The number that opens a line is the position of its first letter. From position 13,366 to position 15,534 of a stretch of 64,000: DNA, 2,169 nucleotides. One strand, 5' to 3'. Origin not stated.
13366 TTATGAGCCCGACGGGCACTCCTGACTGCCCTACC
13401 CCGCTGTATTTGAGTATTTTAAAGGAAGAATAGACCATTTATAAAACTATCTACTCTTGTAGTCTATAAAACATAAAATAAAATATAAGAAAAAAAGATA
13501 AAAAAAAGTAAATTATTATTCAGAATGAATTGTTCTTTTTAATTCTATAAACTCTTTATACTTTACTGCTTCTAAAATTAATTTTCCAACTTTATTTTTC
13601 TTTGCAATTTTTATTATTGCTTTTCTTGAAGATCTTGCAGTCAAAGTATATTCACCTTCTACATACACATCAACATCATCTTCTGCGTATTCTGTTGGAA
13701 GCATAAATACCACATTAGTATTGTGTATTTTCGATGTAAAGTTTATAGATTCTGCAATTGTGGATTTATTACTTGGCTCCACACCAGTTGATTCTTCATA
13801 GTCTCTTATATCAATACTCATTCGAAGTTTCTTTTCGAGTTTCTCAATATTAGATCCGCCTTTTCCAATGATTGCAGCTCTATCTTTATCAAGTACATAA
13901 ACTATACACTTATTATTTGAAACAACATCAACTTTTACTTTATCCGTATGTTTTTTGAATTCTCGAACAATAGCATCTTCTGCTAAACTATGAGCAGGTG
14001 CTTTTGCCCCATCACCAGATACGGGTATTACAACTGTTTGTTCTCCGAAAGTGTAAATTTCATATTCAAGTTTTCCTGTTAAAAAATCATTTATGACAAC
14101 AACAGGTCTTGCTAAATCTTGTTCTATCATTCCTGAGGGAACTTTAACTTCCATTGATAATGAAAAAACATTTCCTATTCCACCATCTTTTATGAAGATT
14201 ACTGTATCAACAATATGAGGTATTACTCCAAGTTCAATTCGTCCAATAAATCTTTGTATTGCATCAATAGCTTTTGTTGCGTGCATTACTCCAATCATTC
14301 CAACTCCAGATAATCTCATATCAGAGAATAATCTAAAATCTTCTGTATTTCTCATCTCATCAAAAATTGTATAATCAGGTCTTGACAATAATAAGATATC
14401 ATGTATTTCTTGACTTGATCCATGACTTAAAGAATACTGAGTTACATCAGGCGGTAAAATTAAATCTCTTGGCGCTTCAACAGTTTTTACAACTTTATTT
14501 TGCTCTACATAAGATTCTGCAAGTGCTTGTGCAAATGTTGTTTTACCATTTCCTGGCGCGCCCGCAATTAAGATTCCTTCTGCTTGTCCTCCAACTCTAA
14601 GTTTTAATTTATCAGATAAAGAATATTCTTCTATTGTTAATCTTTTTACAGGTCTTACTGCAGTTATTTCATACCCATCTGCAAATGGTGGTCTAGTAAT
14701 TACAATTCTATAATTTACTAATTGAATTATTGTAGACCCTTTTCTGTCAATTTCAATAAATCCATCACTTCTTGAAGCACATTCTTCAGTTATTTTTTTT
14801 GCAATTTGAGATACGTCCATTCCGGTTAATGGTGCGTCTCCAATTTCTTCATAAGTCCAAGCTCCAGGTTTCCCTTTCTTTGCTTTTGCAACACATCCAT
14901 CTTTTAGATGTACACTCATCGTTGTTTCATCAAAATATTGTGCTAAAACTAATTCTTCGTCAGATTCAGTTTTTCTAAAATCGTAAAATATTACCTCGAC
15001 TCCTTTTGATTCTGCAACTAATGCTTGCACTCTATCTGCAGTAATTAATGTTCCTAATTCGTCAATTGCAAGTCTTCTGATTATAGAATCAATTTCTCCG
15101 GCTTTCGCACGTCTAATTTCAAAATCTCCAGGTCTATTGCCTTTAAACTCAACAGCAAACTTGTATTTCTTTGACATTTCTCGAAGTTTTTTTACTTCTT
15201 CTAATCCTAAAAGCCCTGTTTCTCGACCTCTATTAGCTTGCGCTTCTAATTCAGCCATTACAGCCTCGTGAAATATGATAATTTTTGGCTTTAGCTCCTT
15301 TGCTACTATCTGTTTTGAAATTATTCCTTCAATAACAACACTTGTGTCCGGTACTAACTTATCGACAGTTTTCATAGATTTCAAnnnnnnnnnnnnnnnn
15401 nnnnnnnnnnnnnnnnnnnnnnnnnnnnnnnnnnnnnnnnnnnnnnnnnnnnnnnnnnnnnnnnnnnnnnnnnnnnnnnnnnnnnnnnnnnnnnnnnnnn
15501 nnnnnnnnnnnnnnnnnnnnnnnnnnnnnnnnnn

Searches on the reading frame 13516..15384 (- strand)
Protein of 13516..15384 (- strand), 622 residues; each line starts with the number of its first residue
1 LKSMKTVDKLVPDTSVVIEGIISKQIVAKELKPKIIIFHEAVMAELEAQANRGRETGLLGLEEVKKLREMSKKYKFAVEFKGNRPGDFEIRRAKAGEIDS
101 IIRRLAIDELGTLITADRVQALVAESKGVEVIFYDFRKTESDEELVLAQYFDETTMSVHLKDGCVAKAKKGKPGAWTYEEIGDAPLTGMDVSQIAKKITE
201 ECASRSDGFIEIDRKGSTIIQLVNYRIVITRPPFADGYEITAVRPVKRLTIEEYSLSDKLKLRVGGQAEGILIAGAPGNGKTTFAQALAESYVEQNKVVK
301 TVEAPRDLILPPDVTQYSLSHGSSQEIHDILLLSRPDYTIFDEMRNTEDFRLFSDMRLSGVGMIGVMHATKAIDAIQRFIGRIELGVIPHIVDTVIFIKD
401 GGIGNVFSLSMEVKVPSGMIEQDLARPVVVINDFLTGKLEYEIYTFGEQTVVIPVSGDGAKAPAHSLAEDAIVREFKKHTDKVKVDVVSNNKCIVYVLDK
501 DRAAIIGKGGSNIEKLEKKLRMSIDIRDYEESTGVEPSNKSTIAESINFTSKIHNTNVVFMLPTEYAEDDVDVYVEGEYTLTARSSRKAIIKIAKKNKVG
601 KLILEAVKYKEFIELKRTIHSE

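Call 10: search_protein_families(library=pfam, proteins=[window:13516-15384:-])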
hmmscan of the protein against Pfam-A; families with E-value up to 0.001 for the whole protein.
window:13516-15384:- (622 aa): 7 families
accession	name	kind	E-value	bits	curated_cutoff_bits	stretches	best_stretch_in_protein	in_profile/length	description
PF07650.23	KH_2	-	5.2e-07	29.8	22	1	479-525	12-59/78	KH domain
PF00437.27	T2SSE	-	5.2e-07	29.1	24.9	1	270-379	144-255/370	Type II/IV secretion system protein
PF01850.27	PIN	-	4e-06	27.9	23.6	1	11-124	2-118/120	PIN domain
PF20720.3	nSTAND3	-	8.5e-05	22.7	27.2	1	271-307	20-56/155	Novel STAND NTPase 3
PF00013.35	KH_1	-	0.00047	20.3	21.5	1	502-538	11-43/66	KH domain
PF13238.12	AAA_18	-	0.00064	20.6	29.4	0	271-299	1-32/128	AAA domain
PF13191.12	AAA_16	-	0.00093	20.2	32.6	0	264-309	20-63/167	AAA ATPase domain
